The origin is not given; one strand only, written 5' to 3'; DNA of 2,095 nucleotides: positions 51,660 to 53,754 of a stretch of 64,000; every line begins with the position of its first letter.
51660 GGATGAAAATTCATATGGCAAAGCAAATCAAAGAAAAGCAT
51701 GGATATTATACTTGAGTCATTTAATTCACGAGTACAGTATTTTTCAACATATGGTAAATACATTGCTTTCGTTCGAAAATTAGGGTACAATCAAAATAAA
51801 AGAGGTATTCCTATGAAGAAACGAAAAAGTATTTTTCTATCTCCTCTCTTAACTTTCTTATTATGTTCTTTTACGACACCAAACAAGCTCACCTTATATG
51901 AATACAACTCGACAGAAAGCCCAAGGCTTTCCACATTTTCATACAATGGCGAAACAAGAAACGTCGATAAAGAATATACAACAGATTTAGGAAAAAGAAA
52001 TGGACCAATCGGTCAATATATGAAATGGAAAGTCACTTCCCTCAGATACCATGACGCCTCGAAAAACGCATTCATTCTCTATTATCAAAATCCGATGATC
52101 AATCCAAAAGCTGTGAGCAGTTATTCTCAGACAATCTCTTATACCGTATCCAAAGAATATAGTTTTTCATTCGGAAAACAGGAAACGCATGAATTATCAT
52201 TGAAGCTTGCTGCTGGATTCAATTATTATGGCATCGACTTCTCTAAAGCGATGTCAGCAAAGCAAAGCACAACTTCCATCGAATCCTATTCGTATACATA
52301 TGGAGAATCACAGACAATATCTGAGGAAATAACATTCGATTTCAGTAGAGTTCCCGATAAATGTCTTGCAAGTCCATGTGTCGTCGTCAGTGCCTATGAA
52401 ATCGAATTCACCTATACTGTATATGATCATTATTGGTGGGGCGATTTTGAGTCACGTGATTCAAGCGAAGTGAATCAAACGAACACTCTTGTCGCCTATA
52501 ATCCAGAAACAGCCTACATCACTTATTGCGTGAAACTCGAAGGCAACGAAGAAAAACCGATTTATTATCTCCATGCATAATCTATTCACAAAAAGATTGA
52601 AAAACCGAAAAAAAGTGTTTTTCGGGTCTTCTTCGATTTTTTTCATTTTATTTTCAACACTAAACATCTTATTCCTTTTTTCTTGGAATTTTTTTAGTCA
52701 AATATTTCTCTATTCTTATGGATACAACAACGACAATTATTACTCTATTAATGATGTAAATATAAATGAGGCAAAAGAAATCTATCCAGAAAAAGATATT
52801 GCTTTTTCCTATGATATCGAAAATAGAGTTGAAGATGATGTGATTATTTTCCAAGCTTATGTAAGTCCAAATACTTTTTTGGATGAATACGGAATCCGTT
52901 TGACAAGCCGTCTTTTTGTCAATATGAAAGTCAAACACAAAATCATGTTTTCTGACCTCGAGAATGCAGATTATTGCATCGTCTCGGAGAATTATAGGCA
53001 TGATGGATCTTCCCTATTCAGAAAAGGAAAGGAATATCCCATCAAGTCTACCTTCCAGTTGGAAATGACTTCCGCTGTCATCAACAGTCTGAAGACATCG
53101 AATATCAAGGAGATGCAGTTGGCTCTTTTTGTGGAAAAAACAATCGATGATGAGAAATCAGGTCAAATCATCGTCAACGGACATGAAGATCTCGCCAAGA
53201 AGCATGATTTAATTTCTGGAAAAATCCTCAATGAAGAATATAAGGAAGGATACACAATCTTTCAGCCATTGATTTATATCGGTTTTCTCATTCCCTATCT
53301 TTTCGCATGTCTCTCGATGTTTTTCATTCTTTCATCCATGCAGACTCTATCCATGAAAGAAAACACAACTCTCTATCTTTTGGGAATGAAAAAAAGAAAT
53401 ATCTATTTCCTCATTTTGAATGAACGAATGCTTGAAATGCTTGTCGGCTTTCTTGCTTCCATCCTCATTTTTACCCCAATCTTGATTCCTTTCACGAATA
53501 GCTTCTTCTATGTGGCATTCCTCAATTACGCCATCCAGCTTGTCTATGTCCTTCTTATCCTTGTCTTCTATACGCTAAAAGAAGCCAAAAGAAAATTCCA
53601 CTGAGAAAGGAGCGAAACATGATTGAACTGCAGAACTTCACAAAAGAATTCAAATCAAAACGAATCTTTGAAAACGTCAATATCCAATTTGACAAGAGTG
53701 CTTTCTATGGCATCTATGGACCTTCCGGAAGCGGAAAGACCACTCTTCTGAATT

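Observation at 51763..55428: Self-contained operon: secreted beta-rich protein + two different FtsX permeases + one small ABC ATPase (candidate protein-toxin/bacteriocin export-immunity module)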

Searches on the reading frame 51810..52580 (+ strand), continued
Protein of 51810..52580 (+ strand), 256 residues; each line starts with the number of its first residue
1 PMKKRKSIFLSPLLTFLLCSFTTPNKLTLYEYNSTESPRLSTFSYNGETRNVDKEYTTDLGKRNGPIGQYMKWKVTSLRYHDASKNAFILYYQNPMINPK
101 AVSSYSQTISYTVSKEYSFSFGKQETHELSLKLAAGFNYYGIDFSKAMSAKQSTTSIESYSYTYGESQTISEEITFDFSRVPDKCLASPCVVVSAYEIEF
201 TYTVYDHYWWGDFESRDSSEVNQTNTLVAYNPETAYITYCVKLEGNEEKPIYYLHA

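Call 105: search_dna_similar(query=window:51813-52580:+, collection=phages, mode=protein, max_evalue=0.01, max_rows=10)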
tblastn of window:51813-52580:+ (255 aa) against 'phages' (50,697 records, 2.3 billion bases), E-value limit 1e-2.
No match.

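Call 106: find_related_loci(query=A9, collection=viral_contigs, flank=6000)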
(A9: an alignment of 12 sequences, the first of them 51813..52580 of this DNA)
Query A9 (255 aa) in viral_contigs; peptide patterns used: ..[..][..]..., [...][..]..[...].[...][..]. (x = any residue, [..] = any of these).
62 stretches matched a pattern, but none encodes a relative of the query by tblastn (E <= 1e-3).

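Call 107: search_protein_families(library=pfam, proteins=[L031:1046-3352:+, L031:3345-5300:+, L028:2253-4544:+, L031:183-1007:+], max_evalue=0.05)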
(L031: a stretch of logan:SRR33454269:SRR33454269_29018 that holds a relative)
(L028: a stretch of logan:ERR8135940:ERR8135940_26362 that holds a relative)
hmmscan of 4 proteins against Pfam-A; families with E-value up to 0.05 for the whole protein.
L031:1046-3352:+ (768 aa): 11 families
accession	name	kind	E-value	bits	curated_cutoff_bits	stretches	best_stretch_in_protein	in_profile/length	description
PF00005.33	ABC_tran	-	3.7e-25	89.5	25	1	18-141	2-136/137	ABC transporter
PF13304.12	AAA_21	-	2.8e-07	31.4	27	1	114-174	238-302/304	AAA domain, putative AbiEii toxin, Type IV TA system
PF02463.25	SMC_N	-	5.6e-05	23.1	40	1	113-182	136-208/220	RecF/RecN/SMC N terminal domain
PF02687.27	FtsX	-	0.00098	19.6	25.5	1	641-758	2-117/120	FtsX-like permease C-terminal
PF13555.12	AAA_29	-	0.0011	19.1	27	1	22-62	17-56/61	P-loop containing region of AAA domain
PF00931.28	NB-ARC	-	0.0048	16.6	23.5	1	25-214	16-179/248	NB-ARC domain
PF13604.12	AAA_30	-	0.0065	16.7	27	1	28-172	19-127/191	AAA domain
PF01695.23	IstB_IS21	-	0.0096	15.9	24.1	0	129-170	151-193/238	IstB-like ATP binding protein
PF03193.22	RsgA_GTPase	-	0.011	16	30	1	12-50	92-129/174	RsgA GTPase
PF06414.18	Zeta_toxin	-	0.014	15.3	22.3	1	24-62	13-51/199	Zeta toxin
PF00437.27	T2SSE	-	0.026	13.6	24.9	1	26-77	140-192/370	Type II/IV secretion system protein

L031:3345-5300:+ (651 aa): 2 families
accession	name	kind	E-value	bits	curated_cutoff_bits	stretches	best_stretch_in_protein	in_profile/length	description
PF00005.33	ABC_tran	-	7e-23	82.2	25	1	22-151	1-136/137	ABC transporter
PF02463.25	SMC_N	-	2.4e-05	24.3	40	1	92-181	108-198/220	RecF/RecN/SMC N terminal domain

L028:2253-4544:+ (764 aa): 8 families
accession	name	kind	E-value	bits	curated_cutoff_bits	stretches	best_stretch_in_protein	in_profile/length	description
PF00005.33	ABC_tran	-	3.4e-24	86.4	25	1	18-155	1-137/137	ABC transporter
PF13304.12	AAA_21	-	1.3e-11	45.5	27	1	110-186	221-301/304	AAA domain, putative AbiEii toxin, Type IV TA system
PF02463.25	SMC_N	-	2.9e-07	30.6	40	1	23-190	19-204/220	RecF/RecN/SMC N terminal domain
PF13401.12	AAA_22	-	0.0068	17.2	27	1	29-183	6-124/130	AAA domain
PF13476.12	AAA_23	-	0.0078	17.3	27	1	22-56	14-47/201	AAA domain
PF20720.3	nSTAND3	-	0.018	15.2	27.2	0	21-49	10-38/155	Novel STAND NTPase 3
PF03193.22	RsgA_GTPase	-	0.031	14.5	30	0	19-50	98-128/174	RsgA GTPase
PF13555.12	AAA_29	-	0.04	14.1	27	0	26-45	20-39/61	P-loop containing region of AAA domain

L031:183-1007:+ (274 aa): 0 families

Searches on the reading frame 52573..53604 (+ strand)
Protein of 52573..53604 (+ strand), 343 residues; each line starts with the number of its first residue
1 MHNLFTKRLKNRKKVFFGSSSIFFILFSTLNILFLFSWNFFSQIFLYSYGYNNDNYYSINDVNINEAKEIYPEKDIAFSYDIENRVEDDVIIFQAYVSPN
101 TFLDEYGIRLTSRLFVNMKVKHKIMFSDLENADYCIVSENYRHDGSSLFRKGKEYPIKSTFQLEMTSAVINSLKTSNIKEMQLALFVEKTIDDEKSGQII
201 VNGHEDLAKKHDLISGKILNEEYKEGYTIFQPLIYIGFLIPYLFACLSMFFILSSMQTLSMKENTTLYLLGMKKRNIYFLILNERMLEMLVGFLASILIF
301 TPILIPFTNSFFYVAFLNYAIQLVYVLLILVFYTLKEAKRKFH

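Call 3: search_protein_families(library=pfam, proteins=[window:52573-53604:+], max_evalue=1)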
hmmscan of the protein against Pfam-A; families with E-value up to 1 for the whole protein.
window:52573-53604:+ (343 aa): 1 family
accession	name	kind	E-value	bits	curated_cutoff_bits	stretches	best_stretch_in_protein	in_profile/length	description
PF02687.27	FtsX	-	0.0026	18.3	25.5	1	242-333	8-100/120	FtsX-like permease C-terminal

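Call 4: search_protein_families(library=ncbifam, proteins=[window:52573-53604:+], max_evalue=1)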
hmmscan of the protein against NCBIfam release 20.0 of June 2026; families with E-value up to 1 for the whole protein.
window:52573-53604:+ (343 aa): 0 families

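Call 22: search_solved_structures(query=A2, max_evalue=10)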
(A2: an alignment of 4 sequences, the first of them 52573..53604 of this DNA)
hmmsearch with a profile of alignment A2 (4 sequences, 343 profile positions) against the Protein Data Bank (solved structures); distinct sequences matched with E-value up to 10: 1.
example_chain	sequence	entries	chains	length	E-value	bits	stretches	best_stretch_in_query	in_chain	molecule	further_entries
3din_C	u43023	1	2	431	5.8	9.1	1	265-335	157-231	Preprotein translocase subunit SecY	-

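Call 39: find_homologous_proteins(query=A2, max_evalue=0.01)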
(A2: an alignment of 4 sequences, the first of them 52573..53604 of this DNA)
Query A2 (4 sequences) (343 aa, profile of the alignment): 7 proteins with E <= 0.01 among 7864 candidates.
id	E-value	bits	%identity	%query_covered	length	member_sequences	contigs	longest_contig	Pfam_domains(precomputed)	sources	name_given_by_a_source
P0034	7.1e-191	652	79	100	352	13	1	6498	-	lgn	-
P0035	7.7e-189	645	98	100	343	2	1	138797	-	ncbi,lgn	-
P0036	5.2e-188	642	61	99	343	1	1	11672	-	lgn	-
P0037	3.8e-179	613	52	100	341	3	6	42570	-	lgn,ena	-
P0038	1.7e-103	364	76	63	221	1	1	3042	-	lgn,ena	-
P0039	1.2e-90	322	41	93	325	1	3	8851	-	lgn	-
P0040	4.1e-85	304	70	63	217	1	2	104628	-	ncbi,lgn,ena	-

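Call 49: find_encoding_contigs(protein=P0040, flank=8000, max_places=3)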
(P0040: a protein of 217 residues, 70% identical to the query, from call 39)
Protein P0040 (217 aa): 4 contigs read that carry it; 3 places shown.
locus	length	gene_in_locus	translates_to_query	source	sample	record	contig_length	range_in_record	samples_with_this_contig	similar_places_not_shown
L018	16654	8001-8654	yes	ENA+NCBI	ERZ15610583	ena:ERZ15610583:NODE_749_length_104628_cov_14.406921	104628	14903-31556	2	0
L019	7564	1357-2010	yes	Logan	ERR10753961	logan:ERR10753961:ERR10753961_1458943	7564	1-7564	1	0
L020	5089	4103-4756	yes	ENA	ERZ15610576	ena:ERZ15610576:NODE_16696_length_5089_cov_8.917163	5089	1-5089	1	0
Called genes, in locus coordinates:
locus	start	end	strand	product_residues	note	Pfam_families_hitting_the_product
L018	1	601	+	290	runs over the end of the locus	PF00795:CN_hydrolase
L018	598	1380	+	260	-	PF03372:Exo_endo_phos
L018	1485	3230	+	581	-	PF00753:Lactamase_B, PF07521:RMMBL (faint), PF12706:Lactamase_B_2 (weak), PF22505:RNase_J_b_CASP, PF17770:RNase_J_C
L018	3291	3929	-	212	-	PF01791:DeoC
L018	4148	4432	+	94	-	PF01649:Ribosomal_S20p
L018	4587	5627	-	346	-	PF06144:DNA_pol3_delta, PF21694:DNA_pol3_delta_C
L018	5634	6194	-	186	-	PF00160:Pro_isomerase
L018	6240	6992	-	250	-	PF00300:His_Phos_1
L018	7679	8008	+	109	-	-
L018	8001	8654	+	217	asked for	-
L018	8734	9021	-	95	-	-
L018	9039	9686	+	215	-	PF02463:SMC_N (faint), PF00005:ABC_tran, PF13304:AAA_21 (faint)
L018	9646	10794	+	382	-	-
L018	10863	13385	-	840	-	-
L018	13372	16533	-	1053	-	PF01915:Glyco_hydro_3_C, PF14310:Fn3-like, PF00933:Glyco_hydro_3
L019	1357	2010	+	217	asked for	-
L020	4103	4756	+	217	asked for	-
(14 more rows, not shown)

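Call 50: find_encoding_contigs(protein=P0039, flank=8000, max_places=3)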
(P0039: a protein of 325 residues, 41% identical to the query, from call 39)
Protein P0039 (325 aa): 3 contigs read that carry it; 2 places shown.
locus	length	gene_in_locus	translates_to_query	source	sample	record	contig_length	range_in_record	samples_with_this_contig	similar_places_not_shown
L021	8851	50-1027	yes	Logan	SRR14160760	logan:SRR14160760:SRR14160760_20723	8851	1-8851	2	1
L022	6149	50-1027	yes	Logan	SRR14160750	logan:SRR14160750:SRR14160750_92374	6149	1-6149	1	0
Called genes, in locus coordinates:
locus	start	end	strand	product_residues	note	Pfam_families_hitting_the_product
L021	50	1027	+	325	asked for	-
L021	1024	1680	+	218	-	PF13476:AAA_23 (faint), PF00005:ABC_tran, PF13304:AAA_21 (faint)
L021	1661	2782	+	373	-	PF02687:FtsX (weak)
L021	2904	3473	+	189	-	PF07155:ECF-ribofla_trS, PF12822:ECF_trnsprt (weak)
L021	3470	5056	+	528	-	PF00501:AMP-binding, PF13193:AMP-binding_C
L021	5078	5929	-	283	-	PF00781:DAGK_cat, PF19279:YegS_C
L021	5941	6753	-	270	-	PF01553:Acyltransferase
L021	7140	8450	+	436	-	PF13173:AAA_14, PF13635:DUF4143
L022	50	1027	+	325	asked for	-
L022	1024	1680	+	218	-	PF13476:AAA_23 (faint), PF00005:ABC_tran, PF13304:AAA_21 (faint)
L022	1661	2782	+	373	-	PF02687:FtsX (weak)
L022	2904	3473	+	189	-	PF07155:ECF-ribofla_trS, PF12822:ECF_trnsprt (weak)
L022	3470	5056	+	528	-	PF00501:AMP-binding, PF13193:AMP-binding_C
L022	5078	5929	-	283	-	PF00781:DAGK_cat, PF19279:YegS_C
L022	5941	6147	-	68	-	?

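Call 63: search_protein_families(library=pfam, alignment_id=A7, max_evalue=1)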
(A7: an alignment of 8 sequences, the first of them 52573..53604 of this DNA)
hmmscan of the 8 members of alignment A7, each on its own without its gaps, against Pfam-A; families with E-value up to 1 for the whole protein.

A. member 1, window:52573-53604:+ (343 aa): 1 family
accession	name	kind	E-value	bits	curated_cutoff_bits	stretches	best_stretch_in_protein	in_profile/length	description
PF02687.27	FtsX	-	0.0026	18.3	25.5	1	242-333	8-100/120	FtsX-like permease C-terminal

B. families by the number of members that match (of 8 scanned): 4 families
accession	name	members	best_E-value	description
PF02687.27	FtsX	6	0.00014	FtsX-like permease C-terminal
PF06790.16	UPF0259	1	0.074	Uncharacterised protein family (UPF0259)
PF14074.11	DUF4257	1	0.39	Protein of unknown function (DUF4257)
PF17344.7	DUF5374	1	0.45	Family of unknown function (DUF5374)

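Call 66: search_solved_structures(query=A7, max_evalue=10)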
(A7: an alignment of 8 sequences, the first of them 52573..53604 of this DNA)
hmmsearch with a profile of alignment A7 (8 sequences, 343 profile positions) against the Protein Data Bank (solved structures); distinct sequences matched with E-value up to 10: 12.
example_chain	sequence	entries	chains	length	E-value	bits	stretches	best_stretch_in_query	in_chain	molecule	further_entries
8zbw_R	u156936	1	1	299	0.039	16.1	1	234-321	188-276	N-formyl peptide receptor 2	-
6lw5_A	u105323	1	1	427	0.19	13.8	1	234-321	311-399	Soluble cytochrome b562,N-formyl peptide receptor 2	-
7wvv_R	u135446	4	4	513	0.2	13.7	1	234-321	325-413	Soluble cytochrome b562,N-formyl peptide receptor 2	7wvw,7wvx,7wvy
7mwr_B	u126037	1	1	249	0.31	13.1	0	136-193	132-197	LHD101B4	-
4amu_A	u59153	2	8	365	0.57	12.2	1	141-181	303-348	ORNITHINE CARBAMOYLTRANSFERASE, CATABOLIC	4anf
5gko_A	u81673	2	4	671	0.7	11.9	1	184-307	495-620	Macrolide export ATP-binding/permease protein MacB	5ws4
5lil_A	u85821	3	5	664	0.8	11.7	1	223-332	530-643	Macrolide export ATP-binding/permease protein MacB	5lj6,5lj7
8xlp_k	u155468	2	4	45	0.98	11.5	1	222-250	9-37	Photosystem II reaction center protein K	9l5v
8y62_R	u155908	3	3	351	1.6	10.8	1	234-321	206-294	N-formyl peptide receptor 2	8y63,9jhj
8wb4_K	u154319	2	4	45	1.6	10.7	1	224-250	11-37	Photosystem II reaction center protein K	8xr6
6omm_R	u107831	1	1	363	1.7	10.7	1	234-321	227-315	N-formyl peptide receptor 2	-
7t6s_R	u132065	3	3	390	1.9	10.5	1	234-321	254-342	N-formyl peptide receptor 2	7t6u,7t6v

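Call 80: search_protein_families(library=padloc, proteins=[window:52573-53604:+], max_evalue=0.01)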
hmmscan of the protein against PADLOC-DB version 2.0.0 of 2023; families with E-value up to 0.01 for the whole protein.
window:52573-53604:+ (343 aa): 0 families
